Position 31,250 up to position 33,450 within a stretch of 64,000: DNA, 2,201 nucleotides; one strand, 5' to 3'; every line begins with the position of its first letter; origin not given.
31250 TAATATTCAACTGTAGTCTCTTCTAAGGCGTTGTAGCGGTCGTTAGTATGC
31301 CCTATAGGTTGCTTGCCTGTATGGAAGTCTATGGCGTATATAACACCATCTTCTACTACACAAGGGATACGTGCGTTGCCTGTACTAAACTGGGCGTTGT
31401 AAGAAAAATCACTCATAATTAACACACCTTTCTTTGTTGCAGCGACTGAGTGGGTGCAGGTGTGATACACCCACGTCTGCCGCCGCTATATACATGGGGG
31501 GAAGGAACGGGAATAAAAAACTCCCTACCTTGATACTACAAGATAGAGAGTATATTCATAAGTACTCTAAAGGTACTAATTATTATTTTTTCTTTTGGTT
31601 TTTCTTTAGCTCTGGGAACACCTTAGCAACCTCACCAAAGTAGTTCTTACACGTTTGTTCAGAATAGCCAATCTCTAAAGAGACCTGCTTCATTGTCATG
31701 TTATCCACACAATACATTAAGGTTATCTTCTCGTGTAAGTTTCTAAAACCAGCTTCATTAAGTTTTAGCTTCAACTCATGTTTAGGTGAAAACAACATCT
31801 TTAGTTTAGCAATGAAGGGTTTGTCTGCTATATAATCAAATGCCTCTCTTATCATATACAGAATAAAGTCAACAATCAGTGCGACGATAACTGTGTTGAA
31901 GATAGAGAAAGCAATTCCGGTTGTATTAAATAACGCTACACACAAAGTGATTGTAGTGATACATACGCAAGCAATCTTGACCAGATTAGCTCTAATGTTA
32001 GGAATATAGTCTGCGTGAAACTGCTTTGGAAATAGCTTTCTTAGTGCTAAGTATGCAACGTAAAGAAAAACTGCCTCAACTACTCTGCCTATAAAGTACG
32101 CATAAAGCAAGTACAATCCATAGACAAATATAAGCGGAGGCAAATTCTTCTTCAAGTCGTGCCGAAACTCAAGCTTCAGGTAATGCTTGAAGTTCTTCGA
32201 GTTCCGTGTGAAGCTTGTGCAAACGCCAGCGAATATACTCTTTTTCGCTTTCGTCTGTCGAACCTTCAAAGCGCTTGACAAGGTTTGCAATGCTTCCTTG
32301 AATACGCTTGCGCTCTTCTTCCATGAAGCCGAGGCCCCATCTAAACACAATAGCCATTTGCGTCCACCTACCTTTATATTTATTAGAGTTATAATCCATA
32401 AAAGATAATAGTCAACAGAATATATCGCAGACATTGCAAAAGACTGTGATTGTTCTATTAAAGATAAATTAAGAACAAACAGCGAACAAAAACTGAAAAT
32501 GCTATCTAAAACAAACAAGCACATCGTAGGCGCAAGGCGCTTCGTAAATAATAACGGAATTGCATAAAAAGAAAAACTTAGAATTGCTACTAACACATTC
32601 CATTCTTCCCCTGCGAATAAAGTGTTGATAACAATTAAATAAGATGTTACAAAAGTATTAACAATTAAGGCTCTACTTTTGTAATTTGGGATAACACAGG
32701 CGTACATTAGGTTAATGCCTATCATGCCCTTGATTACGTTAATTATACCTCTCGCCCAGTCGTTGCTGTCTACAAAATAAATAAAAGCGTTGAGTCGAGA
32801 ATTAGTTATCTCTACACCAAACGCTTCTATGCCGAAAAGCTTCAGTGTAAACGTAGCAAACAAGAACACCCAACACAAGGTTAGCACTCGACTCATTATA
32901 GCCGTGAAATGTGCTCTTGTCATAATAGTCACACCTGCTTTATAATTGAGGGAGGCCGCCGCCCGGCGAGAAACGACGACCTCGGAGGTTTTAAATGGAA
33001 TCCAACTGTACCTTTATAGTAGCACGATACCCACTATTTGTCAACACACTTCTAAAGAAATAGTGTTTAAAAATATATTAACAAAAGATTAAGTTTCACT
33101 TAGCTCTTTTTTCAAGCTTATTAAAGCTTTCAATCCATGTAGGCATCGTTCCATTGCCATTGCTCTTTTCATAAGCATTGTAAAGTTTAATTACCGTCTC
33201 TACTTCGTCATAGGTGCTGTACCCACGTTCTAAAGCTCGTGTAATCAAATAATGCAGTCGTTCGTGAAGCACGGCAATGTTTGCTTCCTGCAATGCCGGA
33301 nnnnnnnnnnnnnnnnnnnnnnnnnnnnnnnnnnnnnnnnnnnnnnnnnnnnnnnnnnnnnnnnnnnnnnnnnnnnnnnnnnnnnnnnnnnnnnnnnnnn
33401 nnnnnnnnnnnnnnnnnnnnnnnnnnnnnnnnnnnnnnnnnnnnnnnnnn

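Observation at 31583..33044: Polytopic membrane protein with a C-terminal HTH, a structured 5' leader, and an alternative-frame 62-76-aa ORF embedded in its central linker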

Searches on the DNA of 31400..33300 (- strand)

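Call 3: search_dna_similar(query=window:31400-33300:-, collection=phages, mode=distant, max_rows=25)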
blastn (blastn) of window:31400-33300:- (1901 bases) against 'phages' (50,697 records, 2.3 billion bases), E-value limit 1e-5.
No match.

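Call 71: search_rna_families(source=window, start=31400, end=33200, threshold=evalue, max_evalue=1)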
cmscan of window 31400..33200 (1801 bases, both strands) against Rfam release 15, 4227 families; matches with E-value up to 1: 2.
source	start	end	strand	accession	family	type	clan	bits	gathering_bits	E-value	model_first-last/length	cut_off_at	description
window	31510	31558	-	RF04343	Plastid-psbA-2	Cis-reg;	CL00153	21.3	55.8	0.56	1-60/60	no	Plastid-psbA-2 3UTR RNA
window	32048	32169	-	RF00645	MIR169_2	Gene; miRNA;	CL00098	21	50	0.02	1-118/118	no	MIR169_2 microRNA precursor family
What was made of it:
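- Tried and rejected: There is no Rfam match (call 71). The MIR169_2 and psbA hits in call 71 are chance matches.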
